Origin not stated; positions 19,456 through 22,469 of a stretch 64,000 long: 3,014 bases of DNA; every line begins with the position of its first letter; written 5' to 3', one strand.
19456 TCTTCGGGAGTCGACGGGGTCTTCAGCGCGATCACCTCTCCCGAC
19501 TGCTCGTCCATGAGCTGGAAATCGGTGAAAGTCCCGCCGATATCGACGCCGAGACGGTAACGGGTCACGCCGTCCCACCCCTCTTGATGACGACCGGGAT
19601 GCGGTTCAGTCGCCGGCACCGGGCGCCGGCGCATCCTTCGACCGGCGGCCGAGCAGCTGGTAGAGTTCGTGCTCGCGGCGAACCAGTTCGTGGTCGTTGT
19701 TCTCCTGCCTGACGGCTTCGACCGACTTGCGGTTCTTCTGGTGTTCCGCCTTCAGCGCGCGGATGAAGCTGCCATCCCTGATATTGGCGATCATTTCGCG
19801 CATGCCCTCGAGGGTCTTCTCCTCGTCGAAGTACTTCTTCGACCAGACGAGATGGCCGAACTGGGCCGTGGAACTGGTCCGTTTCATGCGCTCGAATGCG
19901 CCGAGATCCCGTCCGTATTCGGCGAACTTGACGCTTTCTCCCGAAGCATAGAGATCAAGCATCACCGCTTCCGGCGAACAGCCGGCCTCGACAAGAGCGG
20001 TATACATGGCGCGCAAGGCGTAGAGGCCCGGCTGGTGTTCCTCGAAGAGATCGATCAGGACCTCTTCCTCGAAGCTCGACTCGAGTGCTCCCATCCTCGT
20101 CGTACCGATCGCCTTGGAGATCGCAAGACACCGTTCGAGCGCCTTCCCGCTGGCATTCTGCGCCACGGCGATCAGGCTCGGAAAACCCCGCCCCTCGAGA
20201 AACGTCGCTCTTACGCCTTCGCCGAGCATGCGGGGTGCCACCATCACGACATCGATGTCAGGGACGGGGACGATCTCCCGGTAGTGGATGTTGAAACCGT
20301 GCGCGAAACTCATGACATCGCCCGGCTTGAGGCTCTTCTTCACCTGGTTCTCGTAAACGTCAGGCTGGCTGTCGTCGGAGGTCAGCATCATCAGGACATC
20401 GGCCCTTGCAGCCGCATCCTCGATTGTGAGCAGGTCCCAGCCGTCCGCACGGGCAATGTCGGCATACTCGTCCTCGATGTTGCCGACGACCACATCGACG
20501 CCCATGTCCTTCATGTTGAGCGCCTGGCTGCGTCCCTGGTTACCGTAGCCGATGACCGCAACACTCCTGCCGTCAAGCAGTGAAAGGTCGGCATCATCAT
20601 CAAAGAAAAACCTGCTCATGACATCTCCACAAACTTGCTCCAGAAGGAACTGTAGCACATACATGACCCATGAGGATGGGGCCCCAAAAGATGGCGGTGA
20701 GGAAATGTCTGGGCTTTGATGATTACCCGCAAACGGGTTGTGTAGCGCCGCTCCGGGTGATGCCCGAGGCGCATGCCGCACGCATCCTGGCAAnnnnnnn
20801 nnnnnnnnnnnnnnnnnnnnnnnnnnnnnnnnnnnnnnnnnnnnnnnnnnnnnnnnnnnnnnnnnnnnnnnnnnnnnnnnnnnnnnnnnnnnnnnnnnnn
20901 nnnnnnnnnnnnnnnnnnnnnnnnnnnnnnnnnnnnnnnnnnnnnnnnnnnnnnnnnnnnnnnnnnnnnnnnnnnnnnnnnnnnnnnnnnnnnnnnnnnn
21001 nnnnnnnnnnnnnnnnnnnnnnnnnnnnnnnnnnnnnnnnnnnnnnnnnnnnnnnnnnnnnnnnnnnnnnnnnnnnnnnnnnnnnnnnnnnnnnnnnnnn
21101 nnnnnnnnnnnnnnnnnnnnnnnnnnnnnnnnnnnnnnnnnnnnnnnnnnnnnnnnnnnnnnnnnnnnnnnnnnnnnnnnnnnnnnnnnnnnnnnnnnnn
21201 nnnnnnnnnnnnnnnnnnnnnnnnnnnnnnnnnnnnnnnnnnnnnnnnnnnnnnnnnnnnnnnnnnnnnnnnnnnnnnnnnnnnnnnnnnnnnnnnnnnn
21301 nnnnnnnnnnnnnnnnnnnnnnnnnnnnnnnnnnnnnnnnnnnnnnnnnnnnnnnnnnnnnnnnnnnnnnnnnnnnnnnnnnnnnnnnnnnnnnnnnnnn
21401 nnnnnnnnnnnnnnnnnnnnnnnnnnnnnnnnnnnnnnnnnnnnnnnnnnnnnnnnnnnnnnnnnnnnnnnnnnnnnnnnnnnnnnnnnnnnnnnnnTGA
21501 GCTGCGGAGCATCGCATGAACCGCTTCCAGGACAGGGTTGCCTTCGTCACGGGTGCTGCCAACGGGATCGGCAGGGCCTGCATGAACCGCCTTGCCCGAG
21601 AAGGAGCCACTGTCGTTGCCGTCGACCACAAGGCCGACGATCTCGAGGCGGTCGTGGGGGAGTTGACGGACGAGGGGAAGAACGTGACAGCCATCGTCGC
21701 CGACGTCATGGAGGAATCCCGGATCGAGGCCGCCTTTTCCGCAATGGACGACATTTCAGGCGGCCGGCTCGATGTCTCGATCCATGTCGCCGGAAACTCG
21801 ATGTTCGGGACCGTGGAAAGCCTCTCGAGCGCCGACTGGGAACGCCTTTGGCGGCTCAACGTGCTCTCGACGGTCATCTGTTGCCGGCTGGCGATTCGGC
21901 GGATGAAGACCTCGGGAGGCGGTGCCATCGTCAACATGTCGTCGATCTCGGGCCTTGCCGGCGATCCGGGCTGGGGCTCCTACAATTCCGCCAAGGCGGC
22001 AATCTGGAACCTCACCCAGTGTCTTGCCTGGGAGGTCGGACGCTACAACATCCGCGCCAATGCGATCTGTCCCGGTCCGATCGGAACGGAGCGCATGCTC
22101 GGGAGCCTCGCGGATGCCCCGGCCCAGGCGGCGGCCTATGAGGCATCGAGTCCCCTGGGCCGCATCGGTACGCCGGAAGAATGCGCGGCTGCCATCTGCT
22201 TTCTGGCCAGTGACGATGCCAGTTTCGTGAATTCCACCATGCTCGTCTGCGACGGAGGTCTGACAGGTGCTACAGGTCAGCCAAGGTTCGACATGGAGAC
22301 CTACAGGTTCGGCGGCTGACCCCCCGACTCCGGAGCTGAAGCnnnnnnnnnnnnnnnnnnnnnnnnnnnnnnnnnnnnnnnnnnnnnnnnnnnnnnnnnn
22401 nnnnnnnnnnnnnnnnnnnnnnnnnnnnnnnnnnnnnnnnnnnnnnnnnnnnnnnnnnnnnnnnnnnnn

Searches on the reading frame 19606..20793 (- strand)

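Call 50: search_protein_families(library=pfam, proteins=[window:19606-20793:-])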
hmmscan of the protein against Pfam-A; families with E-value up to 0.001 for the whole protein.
window:19606-20793:- (395 aa): 5 families
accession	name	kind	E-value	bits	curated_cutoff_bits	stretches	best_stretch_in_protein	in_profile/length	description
PF07991.19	KARI_N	-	2.5e-58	196.7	20.6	1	73-235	2-165/165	Acetohydroxy acid isomeroreductase, NADPH-binding domain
PF01450.25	KARI_C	-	1e-17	65.3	29.1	1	241-380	1-141/144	Ketol-acid reductoisomerase, C-terminal domain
PF00670.27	AdoHcyase_NAD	-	2.5e-08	34.6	27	1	71-139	19-87/162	S-adenosyl-L-homocysteine hydrolase, NAD binding domain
PF03446.21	NAD_binding_2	-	6e-07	30.1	21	1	78-161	2-89/161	NAD binding domain of 6-phosphogluconate dehydrogenase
PF02826.25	2-Hacid_dh_C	-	3.3e-05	23.8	25.1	1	70-139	31-100/178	D-isomer specific 2-hydroxyacid dehydrogenase, NAD binding domain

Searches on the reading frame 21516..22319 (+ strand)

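Call 50: search_protein_families(library=pfam, proteins=[window:21516-22319:+])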
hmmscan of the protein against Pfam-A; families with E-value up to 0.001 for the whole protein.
window:21516-22319:+ (267 aa): 5 families
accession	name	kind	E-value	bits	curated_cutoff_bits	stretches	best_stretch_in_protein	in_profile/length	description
PF13561.12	adh_short_C2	-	1.2e-59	202.2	27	1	13-250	1-236/236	Enoyl-(Acyl carrier protein) reductase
PF00106.31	adh_short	-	1.1e-49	169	26.6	1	8-193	2-186/195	short chain dehydrogenase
PF08659.16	KR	-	7.8e-14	52.4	22.6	1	10-163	4-156/180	KR domain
PF23441.1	SDR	-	0.0001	22.3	27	1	51-248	57-254/258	SDR-like rossmann domain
PF01370.27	Epimerase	-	0.00034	20.5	20.9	1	10-93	2-73/240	NAD dependent epimerase/dehydratase family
